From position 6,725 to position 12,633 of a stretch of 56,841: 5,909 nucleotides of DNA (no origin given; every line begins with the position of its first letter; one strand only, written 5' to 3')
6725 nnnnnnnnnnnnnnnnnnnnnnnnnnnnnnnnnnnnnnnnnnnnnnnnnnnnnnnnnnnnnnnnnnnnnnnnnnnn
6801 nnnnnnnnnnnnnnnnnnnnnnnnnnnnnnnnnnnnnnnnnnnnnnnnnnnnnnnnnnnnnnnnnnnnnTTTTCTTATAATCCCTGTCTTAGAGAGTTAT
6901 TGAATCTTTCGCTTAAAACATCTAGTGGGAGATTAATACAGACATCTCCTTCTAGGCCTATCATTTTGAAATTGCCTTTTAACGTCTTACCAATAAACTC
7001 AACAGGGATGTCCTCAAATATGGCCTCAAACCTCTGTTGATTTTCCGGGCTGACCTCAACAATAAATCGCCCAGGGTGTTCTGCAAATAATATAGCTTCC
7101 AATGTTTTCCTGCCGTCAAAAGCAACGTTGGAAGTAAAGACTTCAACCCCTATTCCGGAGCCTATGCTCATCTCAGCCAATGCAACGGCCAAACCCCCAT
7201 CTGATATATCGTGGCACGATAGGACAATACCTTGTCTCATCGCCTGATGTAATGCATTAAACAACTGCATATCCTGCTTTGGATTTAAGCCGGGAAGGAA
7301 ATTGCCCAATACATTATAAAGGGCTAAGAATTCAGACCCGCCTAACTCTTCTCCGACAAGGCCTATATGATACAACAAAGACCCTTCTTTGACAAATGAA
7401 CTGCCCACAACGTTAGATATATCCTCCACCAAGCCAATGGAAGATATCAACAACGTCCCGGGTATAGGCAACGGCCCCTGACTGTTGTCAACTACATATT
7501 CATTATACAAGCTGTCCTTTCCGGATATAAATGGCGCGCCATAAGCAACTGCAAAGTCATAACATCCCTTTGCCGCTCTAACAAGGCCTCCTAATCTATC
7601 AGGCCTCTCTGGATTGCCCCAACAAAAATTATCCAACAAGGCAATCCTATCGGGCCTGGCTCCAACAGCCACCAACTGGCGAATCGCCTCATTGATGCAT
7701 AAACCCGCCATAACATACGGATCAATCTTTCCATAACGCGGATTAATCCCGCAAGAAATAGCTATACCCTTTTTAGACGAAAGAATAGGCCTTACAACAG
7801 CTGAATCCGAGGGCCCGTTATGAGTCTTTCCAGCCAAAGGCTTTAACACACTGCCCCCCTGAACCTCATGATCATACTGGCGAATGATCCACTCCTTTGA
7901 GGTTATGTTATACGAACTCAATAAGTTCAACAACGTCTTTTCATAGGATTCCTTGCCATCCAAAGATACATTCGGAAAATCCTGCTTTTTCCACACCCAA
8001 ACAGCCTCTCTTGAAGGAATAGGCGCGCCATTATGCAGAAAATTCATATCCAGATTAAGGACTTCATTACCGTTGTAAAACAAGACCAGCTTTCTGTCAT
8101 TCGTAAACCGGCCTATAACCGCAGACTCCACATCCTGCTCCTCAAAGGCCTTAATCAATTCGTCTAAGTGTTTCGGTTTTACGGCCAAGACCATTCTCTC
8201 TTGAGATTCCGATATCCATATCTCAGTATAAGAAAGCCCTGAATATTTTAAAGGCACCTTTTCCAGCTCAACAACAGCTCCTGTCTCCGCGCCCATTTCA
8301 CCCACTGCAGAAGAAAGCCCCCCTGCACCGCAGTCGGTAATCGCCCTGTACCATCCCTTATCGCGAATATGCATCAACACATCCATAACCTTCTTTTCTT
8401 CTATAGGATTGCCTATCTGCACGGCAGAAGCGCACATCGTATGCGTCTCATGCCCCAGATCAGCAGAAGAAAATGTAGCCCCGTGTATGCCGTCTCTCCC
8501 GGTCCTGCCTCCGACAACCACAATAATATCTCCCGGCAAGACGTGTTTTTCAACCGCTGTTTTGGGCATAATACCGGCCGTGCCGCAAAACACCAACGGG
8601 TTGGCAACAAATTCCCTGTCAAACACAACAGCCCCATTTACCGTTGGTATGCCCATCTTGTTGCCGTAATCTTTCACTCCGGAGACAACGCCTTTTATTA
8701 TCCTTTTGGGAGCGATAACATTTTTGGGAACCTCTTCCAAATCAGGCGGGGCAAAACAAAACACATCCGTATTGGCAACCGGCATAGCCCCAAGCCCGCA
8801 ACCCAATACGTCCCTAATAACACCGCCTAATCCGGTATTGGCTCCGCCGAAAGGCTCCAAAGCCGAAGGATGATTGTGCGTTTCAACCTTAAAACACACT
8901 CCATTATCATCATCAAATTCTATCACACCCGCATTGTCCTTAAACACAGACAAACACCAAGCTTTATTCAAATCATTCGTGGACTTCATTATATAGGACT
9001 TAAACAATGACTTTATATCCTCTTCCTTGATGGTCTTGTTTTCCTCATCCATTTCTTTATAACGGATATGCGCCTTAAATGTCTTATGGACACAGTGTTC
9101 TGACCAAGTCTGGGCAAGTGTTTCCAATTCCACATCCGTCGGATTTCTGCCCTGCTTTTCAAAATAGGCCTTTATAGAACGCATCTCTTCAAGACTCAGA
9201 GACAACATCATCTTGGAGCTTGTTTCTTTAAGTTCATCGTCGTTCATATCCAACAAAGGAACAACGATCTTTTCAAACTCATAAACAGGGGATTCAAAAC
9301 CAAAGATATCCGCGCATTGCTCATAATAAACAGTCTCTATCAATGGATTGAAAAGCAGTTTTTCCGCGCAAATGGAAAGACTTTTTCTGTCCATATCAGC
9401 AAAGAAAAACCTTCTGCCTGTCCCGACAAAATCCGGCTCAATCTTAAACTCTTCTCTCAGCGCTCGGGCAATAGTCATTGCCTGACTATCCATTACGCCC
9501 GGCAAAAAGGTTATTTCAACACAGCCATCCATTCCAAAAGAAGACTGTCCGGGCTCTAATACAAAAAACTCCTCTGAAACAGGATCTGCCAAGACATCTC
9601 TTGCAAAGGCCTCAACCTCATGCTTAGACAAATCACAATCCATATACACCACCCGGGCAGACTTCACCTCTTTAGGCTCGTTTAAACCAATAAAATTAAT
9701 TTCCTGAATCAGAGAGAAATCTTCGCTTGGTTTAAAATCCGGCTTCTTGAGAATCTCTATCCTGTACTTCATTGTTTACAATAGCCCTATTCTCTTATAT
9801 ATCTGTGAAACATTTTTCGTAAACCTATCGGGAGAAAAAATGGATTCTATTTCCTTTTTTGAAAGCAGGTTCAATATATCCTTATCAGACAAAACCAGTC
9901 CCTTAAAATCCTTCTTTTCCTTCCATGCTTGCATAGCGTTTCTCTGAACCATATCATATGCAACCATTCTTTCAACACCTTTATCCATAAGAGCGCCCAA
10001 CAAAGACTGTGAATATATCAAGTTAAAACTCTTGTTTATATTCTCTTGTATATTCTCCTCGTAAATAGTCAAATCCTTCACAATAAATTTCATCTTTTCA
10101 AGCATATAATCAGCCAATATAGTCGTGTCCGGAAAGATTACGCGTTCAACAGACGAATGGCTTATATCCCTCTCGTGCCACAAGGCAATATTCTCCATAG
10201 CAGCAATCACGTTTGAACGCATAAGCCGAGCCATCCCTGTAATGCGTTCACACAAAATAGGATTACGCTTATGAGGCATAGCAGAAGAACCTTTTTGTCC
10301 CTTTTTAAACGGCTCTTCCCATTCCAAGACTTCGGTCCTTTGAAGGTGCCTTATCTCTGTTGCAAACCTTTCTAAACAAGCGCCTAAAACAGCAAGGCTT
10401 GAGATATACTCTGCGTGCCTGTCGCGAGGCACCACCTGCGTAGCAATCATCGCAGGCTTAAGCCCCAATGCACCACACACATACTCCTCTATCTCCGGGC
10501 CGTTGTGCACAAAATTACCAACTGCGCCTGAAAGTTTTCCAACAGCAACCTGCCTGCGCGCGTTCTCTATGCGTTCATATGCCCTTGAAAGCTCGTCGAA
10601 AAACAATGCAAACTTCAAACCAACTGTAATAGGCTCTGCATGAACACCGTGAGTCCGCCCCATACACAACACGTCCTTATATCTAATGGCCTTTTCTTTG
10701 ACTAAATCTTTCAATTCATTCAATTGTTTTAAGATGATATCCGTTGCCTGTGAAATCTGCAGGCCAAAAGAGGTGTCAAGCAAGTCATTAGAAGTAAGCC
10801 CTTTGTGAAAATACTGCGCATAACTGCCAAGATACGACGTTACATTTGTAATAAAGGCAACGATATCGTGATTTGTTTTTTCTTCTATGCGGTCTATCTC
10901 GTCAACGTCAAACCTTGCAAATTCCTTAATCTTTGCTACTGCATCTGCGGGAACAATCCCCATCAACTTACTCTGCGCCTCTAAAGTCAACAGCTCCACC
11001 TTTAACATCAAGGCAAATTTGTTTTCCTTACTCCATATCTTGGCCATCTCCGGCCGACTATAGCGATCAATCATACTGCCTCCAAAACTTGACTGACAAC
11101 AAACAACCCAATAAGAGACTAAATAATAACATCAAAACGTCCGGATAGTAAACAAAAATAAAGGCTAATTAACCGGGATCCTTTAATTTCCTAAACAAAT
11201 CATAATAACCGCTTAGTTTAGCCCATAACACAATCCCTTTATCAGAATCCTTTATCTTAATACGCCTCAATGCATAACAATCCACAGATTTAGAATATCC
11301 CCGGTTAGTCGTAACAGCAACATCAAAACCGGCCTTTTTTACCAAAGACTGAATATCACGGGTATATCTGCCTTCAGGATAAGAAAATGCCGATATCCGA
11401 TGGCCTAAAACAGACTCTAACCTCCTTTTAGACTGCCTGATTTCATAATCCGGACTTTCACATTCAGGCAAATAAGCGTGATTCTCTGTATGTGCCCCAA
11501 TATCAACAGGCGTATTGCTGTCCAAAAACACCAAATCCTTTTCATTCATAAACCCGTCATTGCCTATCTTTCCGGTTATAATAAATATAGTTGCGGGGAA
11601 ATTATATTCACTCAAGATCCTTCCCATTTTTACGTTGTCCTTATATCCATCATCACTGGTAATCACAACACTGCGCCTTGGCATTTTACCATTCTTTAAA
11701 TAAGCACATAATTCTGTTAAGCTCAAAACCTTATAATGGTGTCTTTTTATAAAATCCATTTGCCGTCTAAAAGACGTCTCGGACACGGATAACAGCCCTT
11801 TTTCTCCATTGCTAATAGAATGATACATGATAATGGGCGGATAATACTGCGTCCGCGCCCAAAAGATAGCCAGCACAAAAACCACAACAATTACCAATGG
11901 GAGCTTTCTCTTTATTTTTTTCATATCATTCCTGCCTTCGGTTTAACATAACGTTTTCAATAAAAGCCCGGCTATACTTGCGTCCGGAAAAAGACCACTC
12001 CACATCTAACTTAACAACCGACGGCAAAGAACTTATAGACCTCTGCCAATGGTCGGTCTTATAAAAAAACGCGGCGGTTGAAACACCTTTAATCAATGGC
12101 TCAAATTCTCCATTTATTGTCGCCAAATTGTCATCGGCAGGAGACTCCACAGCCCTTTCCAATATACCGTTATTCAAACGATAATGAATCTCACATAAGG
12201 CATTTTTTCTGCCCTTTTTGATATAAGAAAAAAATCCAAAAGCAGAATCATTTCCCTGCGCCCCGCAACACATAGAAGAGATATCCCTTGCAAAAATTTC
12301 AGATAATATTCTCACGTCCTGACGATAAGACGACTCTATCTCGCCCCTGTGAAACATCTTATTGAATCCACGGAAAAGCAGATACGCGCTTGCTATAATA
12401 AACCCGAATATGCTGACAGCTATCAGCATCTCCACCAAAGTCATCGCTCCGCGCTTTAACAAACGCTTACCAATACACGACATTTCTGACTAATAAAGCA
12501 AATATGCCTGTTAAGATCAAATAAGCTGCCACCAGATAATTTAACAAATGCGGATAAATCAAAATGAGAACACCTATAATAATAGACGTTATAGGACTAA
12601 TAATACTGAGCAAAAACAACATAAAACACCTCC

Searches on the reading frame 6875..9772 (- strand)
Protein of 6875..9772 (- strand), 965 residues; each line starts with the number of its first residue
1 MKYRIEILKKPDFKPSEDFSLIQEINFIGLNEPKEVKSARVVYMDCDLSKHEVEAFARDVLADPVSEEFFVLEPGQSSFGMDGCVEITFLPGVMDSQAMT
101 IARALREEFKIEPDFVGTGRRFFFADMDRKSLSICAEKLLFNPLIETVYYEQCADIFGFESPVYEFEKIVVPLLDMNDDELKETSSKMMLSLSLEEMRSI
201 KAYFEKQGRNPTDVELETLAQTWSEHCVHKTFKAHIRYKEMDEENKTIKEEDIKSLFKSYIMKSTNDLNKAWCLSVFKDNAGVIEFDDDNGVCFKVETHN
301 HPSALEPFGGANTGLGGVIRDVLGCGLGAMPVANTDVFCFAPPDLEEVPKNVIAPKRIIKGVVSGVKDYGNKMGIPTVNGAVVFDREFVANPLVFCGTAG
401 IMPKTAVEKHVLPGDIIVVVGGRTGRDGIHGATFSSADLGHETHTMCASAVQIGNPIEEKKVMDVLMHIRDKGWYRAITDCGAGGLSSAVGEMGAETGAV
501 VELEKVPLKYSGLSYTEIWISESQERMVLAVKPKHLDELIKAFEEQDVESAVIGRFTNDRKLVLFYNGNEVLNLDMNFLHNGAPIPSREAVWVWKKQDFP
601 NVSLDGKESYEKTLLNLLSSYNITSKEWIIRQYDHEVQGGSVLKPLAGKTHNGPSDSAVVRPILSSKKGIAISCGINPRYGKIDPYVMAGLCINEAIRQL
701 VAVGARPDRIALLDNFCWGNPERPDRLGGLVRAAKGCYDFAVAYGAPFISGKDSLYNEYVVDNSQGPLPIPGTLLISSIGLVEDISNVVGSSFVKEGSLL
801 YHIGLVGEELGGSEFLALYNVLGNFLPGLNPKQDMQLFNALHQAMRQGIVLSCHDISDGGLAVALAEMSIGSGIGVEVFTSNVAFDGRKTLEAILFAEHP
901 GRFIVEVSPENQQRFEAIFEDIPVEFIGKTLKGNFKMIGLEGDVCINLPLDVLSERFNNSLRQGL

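Call 27: search_protein_families(library=pfam, proteins=[window:6875-9772:-])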
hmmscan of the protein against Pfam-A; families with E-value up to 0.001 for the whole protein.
window:6875-9772:- (965 aa): 5 families
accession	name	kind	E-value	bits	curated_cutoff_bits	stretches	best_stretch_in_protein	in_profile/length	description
PF02769.27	AIRS_C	-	2.1e-52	177.9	23.1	2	413-566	2-155/156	AIR synthase related protein, C-terminal domain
PF00586.29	AIRS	-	1.9e-30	106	24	2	279-402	2-112/112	AIR synthase related protein, N-terminal domain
PF18072.6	FGAR-AT_linker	-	1.6e-19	70.5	26.6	1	181-230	1-50/50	Formylglycinamide ribonucleotide amidotransferase linker domain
PF02700.19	PurS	-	2e-06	28.3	22.2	0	85-151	4-76/77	Phosphoribosylformylglycinamidine (FGAM) synthase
PF22689.1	FGAR-AT_PurM_N-like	-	0.00031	21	27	1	625-777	1-156/160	FGAR-AT PurM_N-like domain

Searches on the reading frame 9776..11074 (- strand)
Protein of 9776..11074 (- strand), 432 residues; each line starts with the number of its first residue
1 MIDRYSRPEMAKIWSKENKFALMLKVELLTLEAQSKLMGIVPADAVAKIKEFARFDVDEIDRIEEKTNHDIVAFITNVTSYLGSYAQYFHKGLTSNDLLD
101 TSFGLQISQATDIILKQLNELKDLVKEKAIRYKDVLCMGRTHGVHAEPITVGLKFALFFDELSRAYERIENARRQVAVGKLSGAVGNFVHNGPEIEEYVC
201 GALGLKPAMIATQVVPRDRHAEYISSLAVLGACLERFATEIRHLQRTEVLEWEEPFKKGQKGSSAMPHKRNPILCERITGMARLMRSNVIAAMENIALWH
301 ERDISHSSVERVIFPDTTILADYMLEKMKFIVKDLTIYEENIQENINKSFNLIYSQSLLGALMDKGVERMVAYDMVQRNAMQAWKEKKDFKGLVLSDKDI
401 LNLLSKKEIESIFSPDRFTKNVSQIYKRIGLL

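Call 27: search_protein_families(library=pfam, proteins=[window:9776-11074:-])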
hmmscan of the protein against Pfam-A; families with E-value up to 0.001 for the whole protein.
window:9776-11074:- (432 aa): 2 families
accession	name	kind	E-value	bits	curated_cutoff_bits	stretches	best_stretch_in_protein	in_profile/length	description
PF00206.25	Lyase_1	-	3e-54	185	27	1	7-283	7-308/312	Lyase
PF10397.14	ADSL_C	-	1.3e-21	77.1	32.7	1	352-428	2-78/79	Adenylosuccinate lyase C-terminus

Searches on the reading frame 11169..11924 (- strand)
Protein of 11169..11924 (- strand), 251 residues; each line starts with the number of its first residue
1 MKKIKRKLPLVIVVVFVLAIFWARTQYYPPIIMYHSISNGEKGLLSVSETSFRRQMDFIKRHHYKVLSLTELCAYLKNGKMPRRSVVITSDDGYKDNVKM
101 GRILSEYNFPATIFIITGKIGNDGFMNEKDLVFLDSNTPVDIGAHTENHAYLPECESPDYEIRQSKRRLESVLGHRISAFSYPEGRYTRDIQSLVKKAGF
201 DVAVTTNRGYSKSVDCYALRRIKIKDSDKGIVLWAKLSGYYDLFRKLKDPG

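Call 118: search_protein_families(library=pfam, proteins=[window:11169-11924:-], max_evalue=0.001)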
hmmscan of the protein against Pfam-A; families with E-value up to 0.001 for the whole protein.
window:11169-11924:- (251 aa): 1 family
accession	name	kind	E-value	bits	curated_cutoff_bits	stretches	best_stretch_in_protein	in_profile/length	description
PF01522.26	Polysacc_deac_1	-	4.4e-19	69.1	23.1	1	79-202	2-123/124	Polysaccharide deacetylase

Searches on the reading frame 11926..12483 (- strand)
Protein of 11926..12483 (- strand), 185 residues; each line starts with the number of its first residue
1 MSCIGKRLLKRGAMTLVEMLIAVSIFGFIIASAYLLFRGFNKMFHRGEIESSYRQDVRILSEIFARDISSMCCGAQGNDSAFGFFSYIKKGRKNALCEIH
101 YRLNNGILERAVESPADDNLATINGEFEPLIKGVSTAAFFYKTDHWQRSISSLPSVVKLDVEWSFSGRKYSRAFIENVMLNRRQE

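Call 118: search_protein_families(library=pfam, proteins=[window:11926-12483:-], max_evalue=0.001)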
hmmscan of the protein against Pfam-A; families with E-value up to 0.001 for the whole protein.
window:11926-12483:- (185 aa): 1 family
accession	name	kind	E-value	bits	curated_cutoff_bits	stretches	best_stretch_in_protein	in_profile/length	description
PF07963.17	N_methyl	-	3.2e-05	23.8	21.2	1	10-34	3-27/27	Prokaryotic N-terminal methylation motif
